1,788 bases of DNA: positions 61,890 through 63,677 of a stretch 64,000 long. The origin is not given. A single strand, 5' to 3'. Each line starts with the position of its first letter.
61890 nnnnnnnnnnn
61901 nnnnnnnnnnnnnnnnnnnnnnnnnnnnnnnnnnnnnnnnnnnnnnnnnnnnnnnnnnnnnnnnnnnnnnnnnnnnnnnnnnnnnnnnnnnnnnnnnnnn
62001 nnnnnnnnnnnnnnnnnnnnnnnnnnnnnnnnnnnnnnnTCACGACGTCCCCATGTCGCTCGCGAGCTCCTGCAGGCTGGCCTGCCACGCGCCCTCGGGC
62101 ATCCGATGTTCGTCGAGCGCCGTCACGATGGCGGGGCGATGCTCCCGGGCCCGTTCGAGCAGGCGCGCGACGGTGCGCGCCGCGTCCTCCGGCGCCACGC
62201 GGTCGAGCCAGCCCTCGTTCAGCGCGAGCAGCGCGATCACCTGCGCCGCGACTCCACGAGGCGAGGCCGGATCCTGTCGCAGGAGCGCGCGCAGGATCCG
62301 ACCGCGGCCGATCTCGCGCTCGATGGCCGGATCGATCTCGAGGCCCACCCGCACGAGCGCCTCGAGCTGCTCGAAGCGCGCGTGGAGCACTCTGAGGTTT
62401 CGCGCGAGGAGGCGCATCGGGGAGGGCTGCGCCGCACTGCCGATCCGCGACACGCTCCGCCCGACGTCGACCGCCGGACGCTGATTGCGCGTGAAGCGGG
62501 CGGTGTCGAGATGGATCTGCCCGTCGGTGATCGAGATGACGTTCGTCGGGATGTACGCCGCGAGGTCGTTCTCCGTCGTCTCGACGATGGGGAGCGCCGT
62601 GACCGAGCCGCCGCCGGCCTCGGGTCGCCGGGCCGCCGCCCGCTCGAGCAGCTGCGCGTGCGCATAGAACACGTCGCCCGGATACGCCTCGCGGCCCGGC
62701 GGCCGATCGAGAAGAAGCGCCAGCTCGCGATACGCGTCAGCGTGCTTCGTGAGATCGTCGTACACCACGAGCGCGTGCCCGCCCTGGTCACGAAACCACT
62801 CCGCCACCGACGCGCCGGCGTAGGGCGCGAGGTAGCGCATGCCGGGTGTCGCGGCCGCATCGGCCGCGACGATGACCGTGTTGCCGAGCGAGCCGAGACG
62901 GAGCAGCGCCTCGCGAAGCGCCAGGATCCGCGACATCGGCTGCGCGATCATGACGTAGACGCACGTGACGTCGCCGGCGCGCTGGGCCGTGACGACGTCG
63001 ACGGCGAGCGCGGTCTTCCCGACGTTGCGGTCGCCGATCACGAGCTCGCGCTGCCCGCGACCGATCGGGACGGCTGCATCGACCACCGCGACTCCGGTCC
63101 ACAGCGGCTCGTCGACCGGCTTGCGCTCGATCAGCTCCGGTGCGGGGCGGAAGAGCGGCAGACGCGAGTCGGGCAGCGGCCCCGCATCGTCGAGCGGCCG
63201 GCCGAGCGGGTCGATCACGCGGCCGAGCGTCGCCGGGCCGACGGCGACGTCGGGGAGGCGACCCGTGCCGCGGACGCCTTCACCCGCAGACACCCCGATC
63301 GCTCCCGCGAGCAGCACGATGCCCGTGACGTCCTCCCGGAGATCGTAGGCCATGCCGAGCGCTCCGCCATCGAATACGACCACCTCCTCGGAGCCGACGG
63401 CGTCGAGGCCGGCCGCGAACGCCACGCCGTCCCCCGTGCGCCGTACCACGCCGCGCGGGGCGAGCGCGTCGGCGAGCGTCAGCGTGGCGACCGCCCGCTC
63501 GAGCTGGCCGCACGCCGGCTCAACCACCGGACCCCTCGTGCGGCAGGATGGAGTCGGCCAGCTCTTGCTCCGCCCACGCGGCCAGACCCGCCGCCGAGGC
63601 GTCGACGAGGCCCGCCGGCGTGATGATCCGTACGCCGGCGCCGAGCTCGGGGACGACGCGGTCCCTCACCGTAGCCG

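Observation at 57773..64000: Non-canonical F-type ATP synthase gene order ending in the a subunit, with no c subunit in the window and a phd/vapC + P450 block directly downstream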

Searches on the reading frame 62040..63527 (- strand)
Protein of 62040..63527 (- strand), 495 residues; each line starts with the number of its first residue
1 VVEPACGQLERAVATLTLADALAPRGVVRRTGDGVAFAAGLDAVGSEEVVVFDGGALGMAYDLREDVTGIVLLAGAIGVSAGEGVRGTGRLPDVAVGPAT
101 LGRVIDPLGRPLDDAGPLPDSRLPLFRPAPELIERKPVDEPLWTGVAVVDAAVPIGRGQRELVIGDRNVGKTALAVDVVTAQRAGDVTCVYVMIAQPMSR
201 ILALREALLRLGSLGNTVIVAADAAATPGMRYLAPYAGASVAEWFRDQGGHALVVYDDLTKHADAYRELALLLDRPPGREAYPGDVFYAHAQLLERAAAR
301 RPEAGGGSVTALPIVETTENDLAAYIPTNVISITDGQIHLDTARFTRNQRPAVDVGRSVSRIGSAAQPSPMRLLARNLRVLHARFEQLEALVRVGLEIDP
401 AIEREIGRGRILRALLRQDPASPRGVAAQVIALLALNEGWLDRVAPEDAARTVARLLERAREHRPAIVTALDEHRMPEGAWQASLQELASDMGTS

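Call 5: search_protein_families(library=ncbifam, proteins=[window:62040-63527:-], max_evalue=0.01)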
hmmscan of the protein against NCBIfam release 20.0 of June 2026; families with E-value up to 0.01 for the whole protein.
window:62040-63527:- (495 aa): 35 families (the best 25 are shown)
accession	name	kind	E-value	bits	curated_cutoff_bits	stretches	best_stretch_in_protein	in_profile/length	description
NF009884.0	PRK13343.1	equivalog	2.2e-178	594.1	554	1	8-492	13-498/507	F0F1 ATP synthase subunit alpha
TIGR03324.1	alt_F1F0_F1_al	exception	2.8e-149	498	750.5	1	6-474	9-478/497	alternate F1F0 ATPase, F1 subunit alpha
TIGR00962.1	atpA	equivalog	5.3e-149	497.1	484.45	1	14-485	16-490/503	F0F1 ATP synthase subunit alpha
NF045863.1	glide_MMOB1660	exception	3e-107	359.7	600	1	33-445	8-426/515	MMOB1660 family gliding motility ATPase complex subunit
NF005523.0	PRK07165.1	equivalog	1.6e-80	271.2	414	1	124-422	111-404/509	ATP F0F1 synthase subunit alpha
NF045936.2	MSC_0619_alpha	exception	6.5e-76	256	520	1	122-419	105-397/505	MSC_0619 family F1-like ATPase alpha subunit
TIGR02546.1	III_secr_ATP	equivalog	1.3e-57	195.4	604.75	1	66-422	51-407/423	type III secretion system ATPase SctN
TIGR03496.1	FliI_clade1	equivalog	2.8e-57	194.4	619.1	1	58-430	36-408/414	flagellar protein export ATPase FliI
TIGR01026.1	fliI_yscN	subfamily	1.9e-54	185.1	379.5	1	68-419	72-421/440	FliI/YscN family ATPase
NF005391.0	PRK06936.1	equivalog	1.1e-51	176.1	657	1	71-426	74-427/439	type III secretion system ATPase SctN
TIGR03498.1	FliI_clade3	equivalog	1.6e-50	172.1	587.45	1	70-423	50-404/418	flagellar protein export ATPase FliI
NF006575.0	PRK09099.1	subfamily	1.2e-48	166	706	1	77-419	83-423/443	type III secretion system ATPase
TIGR03497.1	FliI_clade2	equivalog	7e-45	153.7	629.8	1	64-409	42-385/413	flagellar protein export ATPase FliI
NF005295.0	PRK06820.1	equivalog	2.1e-43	148.9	690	1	73-396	78-395/440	EscN/YscN/HrcN family type III secretion system ATPase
NF005535.1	PRK07196.1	equivalog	1.2e-41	143.1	715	1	65-432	63-429/434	flagellar protein export ATPase FliI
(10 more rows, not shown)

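Call 6: search_protein_families(library=pfam, proteins=[window:62040-63527:-], max_evalue=0.01)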
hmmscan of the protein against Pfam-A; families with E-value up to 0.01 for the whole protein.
window:62040-63527:- (495 aa): 3 families
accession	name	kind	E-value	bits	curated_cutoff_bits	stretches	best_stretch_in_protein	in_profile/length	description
PF00006.31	ATP-synt_ab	-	3.9e-72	242.8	29.5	1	145-360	1-213/213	ATP synthase alpha/beta family, nucleotide-binding domain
PF00306.32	ATP-synt_ab_C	-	1.9e-16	61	27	1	367-490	1-124/126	ATP synthase alpha/beta chain, C terminal domain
PF13191.12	AAA_16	-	0.008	17.1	32.6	0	153-269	19-151/167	AAA ATPase domain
